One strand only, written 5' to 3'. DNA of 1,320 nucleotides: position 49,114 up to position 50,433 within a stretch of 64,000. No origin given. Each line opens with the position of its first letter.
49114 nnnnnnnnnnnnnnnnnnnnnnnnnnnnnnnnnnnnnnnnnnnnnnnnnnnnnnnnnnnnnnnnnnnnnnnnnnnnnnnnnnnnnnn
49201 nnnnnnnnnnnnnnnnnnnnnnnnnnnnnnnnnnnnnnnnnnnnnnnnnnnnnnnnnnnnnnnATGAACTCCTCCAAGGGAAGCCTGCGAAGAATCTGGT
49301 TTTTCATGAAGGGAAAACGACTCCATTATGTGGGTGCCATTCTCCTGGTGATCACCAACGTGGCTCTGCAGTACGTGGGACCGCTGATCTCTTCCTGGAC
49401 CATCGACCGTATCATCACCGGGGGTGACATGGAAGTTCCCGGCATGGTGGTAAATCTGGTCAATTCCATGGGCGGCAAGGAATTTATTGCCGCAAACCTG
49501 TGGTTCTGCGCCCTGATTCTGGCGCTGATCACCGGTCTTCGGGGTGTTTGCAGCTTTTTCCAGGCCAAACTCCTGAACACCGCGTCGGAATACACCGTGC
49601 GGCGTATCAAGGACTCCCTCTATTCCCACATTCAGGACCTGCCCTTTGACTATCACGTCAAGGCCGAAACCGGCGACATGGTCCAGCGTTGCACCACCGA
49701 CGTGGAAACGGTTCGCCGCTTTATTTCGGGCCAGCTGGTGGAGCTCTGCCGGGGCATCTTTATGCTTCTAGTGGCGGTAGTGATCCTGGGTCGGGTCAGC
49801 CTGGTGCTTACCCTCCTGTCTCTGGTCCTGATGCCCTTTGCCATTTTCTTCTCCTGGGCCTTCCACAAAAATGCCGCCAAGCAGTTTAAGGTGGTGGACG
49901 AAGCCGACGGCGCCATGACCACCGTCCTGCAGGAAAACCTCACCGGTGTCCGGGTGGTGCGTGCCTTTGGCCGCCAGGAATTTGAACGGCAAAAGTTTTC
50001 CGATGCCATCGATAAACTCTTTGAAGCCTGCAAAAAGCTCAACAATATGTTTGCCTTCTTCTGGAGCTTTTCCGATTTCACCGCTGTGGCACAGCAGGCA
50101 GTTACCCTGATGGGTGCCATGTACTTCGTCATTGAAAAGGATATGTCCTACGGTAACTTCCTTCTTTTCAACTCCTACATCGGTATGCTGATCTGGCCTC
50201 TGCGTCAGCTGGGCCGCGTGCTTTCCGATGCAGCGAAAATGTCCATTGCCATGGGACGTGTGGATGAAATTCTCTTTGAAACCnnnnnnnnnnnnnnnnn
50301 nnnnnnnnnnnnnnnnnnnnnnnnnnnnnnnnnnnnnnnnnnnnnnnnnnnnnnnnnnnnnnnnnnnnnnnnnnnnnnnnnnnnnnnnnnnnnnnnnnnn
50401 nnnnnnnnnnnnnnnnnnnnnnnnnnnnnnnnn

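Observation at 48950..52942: Leader peptide plus intrinsic terminator in front of an asymmetric heterodimeric ABC exporter (BmrB-BmrCD-like attenuation candidate)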

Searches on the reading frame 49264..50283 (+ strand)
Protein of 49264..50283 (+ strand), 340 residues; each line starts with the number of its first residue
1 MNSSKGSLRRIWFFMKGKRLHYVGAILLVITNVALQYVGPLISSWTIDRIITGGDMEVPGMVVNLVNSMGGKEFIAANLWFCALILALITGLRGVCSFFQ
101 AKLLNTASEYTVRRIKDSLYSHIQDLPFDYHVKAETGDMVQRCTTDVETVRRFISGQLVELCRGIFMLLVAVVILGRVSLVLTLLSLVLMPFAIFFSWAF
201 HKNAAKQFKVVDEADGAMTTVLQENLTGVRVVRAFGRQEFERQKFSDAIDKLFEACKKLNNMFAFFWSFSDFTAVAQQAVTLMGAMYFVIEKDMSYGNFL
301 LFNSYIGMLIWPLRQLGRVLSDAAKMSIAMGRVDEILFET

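Call 18: find_related_loci(query=A2, collection=metagenome_contigs, flank=1500)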
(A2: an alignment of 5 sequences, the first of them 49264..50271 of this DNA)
Query A2 (336 aa) in metagenome_contigs; peptide patterns used: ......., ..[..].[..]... (x = any residue, [..] = any of these).
471 stretches matched a pattern; 3 encode a relative of the query (tblastn E <= 1e-3); 3 distinct loci.
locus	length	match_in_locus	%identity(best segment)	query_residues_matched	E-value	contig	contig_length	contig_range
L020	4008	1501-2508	82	1-336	0e+0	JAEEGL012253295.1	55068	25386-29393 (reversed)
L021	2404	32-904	70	48-336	6e-132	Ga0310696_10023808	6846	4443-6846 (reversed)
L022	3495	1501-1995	25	95-251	8e-13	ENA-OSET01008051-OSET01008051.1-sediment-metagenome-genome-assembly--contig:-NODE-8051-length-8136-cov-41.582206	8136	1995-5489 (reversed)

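Call 19: find_homologous_proteins(query=window:49264-50283:+, max_evalue=1e-40)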
Query window:49264-50283:+ (340 aa): 890 proteins with E <= 1e-40 among 5498 candidates; the best 120 are listed.
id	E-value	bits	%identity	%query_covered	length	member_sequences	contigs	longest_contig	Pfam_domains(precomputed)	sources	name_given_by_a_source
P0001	1.0e-131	457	70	86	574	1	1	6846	PF00005.34,PF00664.29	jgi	-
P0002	6.9e-121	421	57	100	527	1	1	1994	PF00005.34,PF00664.29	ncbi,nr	ncbi:MAG: ABC transporter ATP-binding protein, partial [Clostridia bacterium]|nr:ABC transporter ATP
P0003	1.8e-116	407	57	97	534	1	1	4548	PF00005.34,PF00664.29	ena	-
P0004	3.0e-112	393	54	97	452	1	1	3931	PF00005.34,PF00664.29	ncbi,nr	ncbi:MAG: ABC transporter transmembrane domain-containing protein, partial [Eubacteriales bacterium]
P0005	3.9e-91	324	46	95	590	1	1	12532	PF00005.34,PF02463.26,PF00664.29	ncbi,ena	-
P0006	1.9e-90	321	44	96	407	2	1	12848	PF00005.34,PF00664.29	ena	-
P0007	2.8e-90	321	45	95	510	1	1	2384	PF01261.31,PF00664.29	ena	-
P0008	3.1e-90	321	45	96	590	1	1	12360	PF00005.34,PF02463.26,PF00664.29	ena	-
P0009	3.1e-90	321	45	96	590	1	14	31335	PF00005.34,PF02463.26,PF00664.29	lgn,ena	-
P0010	3.1e-90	321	45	96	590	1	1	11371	PF00005.34,PF00664.29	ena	-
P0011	3.2e-90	321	45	96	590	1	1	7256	PF00005.34,PF02463.26,PF00664.29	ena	-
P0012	3.2e-90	321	45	96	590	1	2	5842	PF00005.34,PF02463.26,PF00664.29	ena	-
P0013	3.2e-90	321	45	96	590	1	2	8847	PF00005.34,PF02463.26,PF00664.29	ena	-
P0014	3.2e-90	321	45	96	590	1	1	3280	PF00005.34,PF02463.26,PF00664.29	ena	-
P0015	3.2e-90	321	45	96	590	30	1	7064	PF00005.34,PF02463.26,PF00664.29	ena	-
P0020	5.1e-90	320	45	95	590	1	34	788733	PF00005.34,PF02463.26,PF00664.29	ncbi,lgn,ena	-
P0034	6.0e-86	307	42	97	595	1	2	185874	PF00005.34,PF02463.26,PF00664.29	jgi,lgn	-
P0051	8.2e-84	300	44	95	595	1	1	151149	PF00005.34,PF02463.26,PF00664.29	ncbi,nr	ncbi:MAG: ABC transporter ATP-binding protein [Clostridia bacterium]|nr:ABC transporter ATP-binding 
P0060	1.5e-82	295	43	95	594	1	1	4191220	PF00005.34,PF02463.26,PF00664.29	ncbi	-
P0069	1.6e-81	292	43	96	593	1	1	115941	PF00005.34,PF02463.26,PF00664.29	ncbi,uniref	ncbi:ABC transporter ATP-binding protein [Abyssisolibacter fermentans]|uniref:ABC transporter ATP-bi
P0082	6.5e-80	287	43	98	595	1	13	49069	PF00005.34,PF02463.26,PF00664.29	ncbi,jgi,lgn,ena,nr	ncbi:MAG TPA: ABC transporter ATP-binding protein [Halanaerobiales bacterium]|jgi:ATP-binding casset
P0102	3.1e-79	285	43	95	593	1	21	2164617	PF00005.34,PF02463.26,PF00664.29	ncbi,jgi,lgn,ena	-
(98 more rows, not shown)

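Call 20: find_encoding_contigs(protein=P0003, flank=1500, max_places=3)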
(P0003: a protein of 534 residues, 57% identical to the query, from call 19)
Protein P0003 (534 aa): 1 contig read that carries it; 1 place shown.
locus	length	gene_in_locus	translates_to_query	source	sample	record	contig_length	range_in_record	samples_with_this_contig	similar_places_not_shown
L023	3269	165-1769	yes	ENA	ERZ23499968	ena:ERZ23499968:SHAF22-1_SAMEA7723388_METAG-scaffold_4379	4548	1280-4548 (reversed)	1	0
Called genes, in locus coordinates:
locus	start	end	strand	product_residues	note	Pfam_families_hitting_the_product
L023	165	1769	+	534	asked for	PF00664:ABC_membrane, PF00005:ABC_tran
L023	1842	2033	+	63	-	-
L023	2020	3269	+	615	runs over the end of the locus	PF00664:ABC_membrane, PF00005:ABC_tran, PF02463:SMC_N (faint)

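Call 21: find_encoding_contigs(protein=P0002, flank=1500, max_places=3)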
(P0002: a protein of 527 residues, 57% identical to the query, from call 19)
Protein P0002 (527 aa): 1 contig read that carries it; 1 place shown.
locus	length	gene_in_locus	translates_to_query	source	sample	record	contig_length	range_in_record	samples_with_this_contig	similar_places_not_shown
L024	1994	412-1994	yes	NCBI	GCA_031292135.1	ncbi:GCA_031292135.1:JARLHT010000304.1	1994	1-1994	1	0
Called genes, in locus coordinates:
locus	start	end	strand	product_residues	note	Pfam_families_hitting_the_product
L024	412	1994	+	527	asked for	PF00664:ABC_membrane, PF00005:ABC_tran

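Call 22: find_encoding_contigs(protein=P0004, flank=1500, max_places=3)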
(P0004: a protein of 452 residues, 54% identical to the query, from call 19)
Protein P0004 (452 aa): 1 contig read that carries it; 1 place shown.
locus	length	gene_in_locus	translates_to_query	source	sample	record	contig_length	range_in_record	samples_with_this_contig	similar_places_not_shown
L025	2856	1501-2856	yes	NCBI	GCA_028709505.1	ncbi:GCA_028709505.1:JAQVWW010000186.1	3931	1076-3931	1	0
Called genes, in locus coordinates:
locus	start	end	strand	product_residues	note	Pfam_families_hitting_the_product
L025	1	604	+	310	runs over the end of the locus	PF08241:Methyltransf_11, PF08242:Methyltransf_12, PF13649:Methyltransf_25, PF13847:Methyltransf_31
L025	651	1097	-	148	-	PF00293:NUDIX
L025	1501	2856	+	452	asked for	PF00664:ABC_membrane, PF00005:ABC_tran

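Call 23: find_encoding_contigs(protein=P0020, flank=1500, max_places=3)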
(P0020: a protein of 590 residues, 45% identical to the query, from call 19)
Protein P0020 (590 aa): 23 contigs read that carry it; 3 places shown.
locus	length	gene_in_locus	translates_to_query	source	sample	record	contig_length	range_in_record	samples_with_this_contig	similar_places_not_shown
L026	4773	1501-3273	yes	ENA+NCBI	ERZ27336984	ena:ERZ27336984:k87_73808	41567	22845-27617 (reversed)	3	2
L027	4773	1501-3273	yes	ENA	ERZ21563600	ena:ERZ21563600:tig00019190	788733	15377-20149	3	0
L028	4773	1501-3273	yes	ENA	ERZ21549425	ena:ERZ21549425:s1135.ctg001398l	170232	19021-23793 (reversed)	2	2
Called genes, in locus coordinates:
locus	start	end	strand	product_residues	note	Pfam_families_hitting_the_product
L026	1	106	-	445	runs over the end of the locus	-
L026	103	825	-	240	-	PF01381:HTH_3 (weak), PF00717:Peptidase_S24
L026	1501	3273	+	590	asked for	PF00664:ABC_membrane, PF00005:ABC_tran, PF02463:SMC_N (faint)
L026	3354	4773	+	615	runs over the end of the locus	PF00664:ABC_membrane, PF00005:ABC_tran, PF02463:SMC_N (faint)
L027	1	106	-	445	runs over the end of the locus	-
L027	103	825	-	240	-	PF01381:HTH_3 (weak), PF00717:Peptidase_S24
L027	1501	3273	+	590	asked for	PF00664:ABC_membrane, PF00005:ABC_tran, PF02463:SMC_N (faint)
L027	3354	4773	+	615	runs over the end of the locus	PF00664:ABC_membrane, PF00005:ABC_tran, PF02463:SMC_N (faint)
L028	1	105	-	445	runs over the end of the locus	-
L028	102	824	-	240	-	PF01381:HTH_3 (weak), PF00717:Peptidase_S24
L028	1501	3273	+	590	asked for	PF00664:ABC_membrane, PF00005:ABC_tran, PF02463:SMC_N (faint)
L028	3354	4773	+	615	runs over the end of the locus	PF00664:ABC_membrane, PF00005:ABC_tran, PF02463:SMC_N (faint)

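Call 25: find_encoding_contigs(protein=P0005, flank=1200, max_places=2)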
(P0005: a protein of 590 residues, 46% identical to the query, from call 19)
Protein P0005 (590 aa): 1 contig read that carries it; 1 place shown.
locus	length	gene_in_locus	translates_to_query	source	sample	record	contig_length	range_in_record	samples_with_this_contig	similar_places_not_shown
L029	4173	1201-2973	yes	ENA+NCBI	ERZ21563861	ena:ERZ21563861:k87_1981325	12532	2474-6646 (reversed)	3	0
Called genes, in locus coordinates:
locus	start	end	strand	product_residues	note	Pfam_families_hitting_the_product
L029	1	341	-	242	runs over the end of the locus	PF01381:HTH_3 (weak), PF00717:Peptidase_S24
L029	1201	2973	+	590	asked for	PF00664:ABC_membrane, PF00005:ABC_tran, PF02463:SMC_N (faint)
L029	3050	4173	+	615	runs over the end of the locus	PF00664:ABC_membrane, PF00005:ABC_tran, PF02463:SMC_N (faint)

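Call 26: find_encoding_contigs(protein=P0034, flank=1200, max_places=2)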
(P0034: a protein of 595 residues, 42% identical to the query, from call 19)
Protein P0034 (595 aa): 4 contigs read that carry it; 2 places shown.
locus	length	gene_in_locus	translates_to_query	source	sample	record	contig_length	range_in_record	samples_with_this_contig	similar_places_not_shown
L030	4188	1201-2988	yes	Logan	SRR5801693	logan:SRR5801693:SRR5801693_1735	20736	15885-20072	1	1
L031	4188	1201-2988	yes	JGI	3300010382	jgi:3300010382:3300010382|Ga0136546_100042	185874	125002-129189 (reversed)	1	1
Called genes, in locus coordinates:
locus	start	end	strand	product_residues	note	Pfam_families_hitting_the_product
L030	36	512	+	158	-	PF04542:Sigma70_r2, PF08281:Sigma70_r4_2 (weak)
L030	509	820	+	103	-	PF13490:zf-HC2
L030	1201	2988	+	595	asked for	PF00664:ABC_membrane, PF00005:ABC_tran, PF02463:SMC_N (weak)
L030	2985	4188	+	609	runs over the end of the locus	PF00664:ABC_membrane, PF00005:ABC_tran, PF02463:SMC_N (faint)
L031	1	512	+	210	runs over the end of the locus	PF04542:Sigma70_r2, PF08281:Sigma70_r4_2 (weak)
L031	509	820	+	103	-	PF13490:zf-HC2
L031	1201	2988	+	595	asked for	PF00664:ABC_membrane, PF00005:ABC_tran, PF02463:SMC_N (weak)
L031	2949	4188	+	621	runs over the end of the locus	PF00664:ABC_membrane, PF00005:ABC_tran, PF02463:SMC_N (faint)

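Call 27: find_encoding_contigs(protein=P0051, flank=1200, max_places=2)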
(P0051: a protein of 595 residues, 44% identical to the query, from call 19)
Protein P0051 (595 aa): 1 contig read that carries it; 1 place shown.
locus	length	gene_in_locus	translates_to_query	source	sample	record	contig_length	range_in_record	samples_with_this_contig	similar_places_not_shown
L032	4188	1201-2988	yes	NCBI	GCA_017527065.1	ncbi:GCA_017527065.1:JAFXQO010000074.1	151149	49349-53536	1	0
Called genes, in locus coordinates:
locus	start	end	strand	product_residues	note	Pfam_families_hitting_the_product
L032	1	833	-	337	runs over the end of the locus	PF01738:DLH (weak)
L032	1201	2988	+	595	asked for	PF00664:ABC_membrane, PF00005:ABC_tran, PF02463:SMC_N (faint)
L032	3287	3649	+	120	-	PF04480:DUF559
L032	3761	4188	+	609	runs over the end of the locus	PF00664:ABC_membrane, PF00005:ABC_tran, PF02463:SMC_N (faint)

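Call 28: find_encoding_contigs(protein=P0060, flank=1200, max_places=2)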
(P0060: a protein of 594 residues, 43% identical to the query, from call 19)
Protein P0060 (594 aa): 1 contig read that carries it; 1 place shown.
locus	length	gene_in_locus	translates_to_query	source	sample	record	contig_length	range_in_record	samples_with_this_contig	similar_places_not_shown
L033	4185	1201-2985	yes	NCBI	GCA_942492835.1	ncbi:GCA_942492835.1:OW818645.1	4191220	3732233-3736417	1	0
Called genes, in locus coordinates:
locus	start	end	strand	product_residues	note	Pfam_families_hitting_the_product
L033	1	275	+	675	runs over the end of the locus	PF03477:ATP-cone, PF13597:NRDD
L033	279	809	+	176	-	PF13353:Fer4_12, PF04055:Radical_SAM (weak)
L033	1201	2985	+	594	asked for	PF00664:ABC_membrane, PF02463:SMC_N (faint), PF00005:ABC_tran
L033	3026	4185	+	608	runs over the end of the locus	PF00664:ABC_membrane, PF00005:ABC_tran, PF02463:SMC_N (faint)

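Call 29: find_encoding_contigs(protein=P0102, flank=1200, max_places=2)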
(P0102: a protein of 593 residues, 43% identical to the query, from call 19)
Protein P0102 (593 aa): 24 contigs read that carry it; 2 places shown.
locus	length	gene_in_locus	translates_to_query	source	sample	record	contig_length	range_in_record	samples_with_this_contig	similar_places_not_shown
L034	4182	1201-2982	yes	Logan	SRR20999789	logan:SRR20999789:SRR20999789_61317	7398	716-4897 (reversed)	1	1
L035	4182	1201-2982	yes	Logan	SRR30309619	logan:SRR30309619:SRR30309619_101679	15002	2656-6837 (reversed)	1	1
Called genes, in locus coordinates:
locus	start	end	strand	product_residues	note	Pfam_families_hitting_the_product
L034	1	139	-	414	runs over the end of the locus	PF00155:Aminotran_1_2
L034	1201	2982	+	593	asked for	PF00664:ABC_membrane, PF02463:SMC_N (weak), PF00005:ABC_tran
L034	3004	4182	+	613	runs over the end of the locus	PF00664:ABC_membrane, PF00005:ABC_tran, PF02463:SMC_N (faint)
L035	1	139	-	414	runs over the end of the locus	PF00155:Aminotran_1_2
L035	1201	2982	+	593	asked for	PF00664:ABC_membrane, PF02463:SMC_N (weak), PF00005:ABC_tran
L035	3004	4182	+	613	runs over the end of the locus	PF00664:ABC_membrane, PF00005:ABC_tran, PF02463:SMC_N (faint)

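Call 53: find_encoding_contigs(protein=P0069, flank=1200, max_places=1)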
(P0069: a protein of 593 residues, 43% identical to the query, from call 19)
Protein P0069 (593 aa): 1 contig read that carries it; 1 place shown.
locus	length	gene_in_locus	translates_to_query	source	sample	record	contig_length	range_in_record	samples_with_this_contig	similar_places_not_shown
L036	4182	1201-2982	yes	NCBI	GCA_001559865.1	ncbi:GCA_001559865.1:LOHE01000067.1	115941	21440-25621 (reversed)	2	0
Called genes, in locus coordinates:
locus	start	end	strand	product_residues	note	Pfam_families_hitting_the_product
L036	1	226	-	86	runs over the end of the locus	PF07875:Coat_F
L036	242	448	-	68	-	-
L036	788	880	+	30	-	-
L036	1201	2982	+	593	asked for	PF00664:ABC_membrane, PF00005:ABC_tran, PF02463:SMC_N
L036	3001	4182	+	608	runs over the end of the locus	PF00664:ABC_membrane, PF00005:ABC_tran, PF02463:SMC_N (faint)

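Call 54: find_encoding_contigs(protein=P0082, flank=1200, max_places=1)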
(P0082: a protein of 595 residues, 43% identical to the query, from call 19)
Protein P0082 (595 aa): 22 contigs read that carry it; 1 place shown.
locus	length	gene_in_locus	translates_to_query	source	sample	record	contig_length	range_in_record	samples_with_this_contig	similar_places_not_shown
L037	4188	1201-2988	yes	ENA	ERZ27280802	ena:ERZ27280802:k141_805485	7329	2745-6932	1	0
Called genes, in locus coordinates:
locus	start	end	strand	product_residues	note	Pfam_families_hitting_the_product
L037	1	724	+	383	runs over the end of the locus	PF12837:Fer4_6 (faint), PF02906:Fe_hyd_lg_C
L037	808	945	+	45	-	-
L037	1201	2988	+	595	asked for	PF00664:ABC_membrane, PF00005:ABC_tran, PF02463:SMC_N (faint)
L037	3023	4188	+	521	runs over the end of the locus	?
